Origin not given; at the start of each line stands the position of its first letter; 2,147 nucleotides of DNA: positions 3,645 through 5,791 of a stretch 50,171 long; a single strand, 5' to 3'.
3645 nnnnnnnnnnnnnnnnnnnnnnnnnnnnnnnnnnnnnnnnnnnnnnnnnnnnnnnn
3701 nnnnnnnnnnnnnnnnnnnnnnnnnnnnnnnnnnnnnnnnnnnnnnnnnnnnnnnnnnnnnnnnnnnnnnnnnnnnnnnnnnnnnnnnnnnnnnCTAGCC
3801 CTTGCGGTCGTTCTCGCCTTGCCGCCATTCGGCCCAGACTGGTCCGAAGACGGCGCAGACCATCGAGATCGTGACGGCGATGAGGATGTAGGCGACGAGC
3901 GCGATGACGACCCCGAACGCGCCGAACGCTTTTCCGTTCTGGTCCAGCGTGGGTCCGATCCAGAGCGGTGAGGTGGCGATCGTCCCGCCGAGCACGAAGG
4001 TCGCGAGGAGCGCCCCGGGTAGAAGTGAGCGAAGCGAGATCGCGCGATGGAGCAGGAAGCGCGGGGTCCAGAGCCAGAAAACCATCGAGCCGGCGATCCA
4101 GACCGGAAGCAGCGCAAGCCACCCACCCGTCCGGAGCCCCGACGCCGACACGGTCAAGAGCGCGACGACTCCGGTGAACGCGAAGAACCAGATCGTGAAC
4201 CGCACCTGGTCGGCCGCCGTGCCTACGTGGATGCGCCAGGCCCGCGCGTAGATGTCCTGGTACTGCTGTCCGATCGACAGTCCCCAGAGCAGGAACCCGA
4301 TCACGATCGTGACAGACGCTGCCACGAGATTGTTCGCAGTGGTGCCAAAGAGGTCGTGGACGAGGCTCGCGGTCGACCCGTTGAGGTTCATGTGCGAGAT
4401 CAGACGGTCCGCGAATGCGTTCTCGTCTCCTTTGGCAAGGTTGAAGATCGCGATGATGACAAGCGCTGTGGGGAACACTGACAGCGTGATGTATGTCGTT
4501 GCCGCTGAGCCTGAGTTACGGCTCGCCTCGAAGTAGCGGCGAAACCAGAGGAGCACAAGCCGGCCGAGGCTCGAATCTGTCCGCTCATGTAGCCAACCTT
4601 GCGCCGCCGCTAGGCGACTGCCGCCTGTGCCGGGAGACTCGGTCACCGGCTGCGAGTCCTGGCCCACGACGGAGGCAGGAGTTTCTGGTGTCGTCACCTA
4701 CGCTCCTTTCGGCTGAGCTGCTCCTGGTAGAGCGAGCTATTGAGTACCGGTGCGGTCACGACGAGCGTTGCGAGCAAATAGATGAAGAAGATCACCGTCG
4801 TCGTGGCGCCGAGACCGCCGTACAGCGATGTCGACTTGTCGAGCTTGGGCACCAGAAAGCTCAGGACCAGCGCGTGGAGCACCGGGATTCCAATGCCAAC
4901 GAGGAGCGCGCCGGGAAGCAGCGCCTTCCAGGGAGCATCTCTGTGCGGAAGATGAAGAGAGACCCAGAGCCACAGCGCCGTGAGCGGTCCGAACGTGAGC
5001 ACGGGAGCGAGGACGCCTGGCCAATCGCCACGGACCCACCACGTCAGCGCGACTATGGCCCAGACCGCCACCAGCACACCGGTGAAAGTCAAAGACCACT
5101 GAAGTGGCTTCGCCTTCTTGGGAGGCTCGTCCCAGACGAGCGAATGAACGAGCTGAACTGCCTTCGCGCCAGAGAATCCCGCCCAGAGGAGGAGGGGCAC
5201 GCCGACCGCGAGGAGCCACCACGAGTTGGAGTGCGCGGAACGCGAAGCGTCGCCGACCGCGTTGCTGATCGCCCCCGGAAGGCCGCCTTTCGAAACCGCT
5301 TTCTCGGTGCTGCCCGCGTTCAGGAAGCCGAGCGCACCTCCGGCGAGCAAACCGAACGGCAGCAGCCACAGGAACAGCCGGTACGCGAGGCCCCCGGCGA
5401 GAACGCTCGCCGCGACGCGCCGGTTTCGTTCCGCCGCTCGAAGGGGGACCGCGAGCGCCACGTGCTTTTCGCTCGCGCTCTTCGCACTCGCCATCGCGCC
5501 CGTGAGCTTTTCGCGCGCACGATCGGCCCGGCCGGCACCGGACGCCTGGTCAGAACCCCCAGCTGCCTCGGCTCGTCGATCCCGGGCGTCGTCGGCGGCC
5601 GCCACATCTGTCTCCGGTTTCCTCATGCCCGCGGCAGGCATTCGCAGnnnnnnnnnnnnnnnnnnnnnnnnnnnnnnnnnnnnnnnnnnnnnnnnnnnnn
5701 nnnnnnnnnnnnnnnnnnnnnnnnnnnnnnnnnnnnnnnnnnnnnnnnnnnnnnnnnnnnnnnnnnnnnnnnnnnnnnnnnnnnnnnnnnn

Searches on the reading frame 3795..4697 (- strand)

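Call 53: search_protein_families(library=pfam, proteins=[window:3795-4697:-], max_evalue=0.001)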
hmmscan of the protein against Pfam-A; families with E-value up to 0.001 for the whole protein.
window:3795-4697:- (300 aa): 1 family
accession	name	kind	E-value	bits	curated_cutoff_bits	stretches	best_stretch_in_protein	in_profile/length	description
PF03631.20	Virul_fac_BrkB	-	1.2e-08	35.4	33.7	1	64-284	10-251/259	Virulence factor BrkB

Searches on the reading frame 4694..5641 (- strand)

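Call 53: search_protein_families(library=pfam, proteins=[window:4694-5641:-], max_evalue=0.001)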
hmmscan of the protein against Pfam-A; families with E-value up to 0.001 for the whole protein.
window:4694-5641:- (315 aa): 1 family
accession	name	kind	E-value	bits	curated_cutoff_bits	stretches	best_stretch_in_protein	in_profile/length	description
PF03631.20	Virul_fac_BrkB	-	1.1e-14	55.2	33.7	1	78-306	5-257/259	Virulence factor BrkB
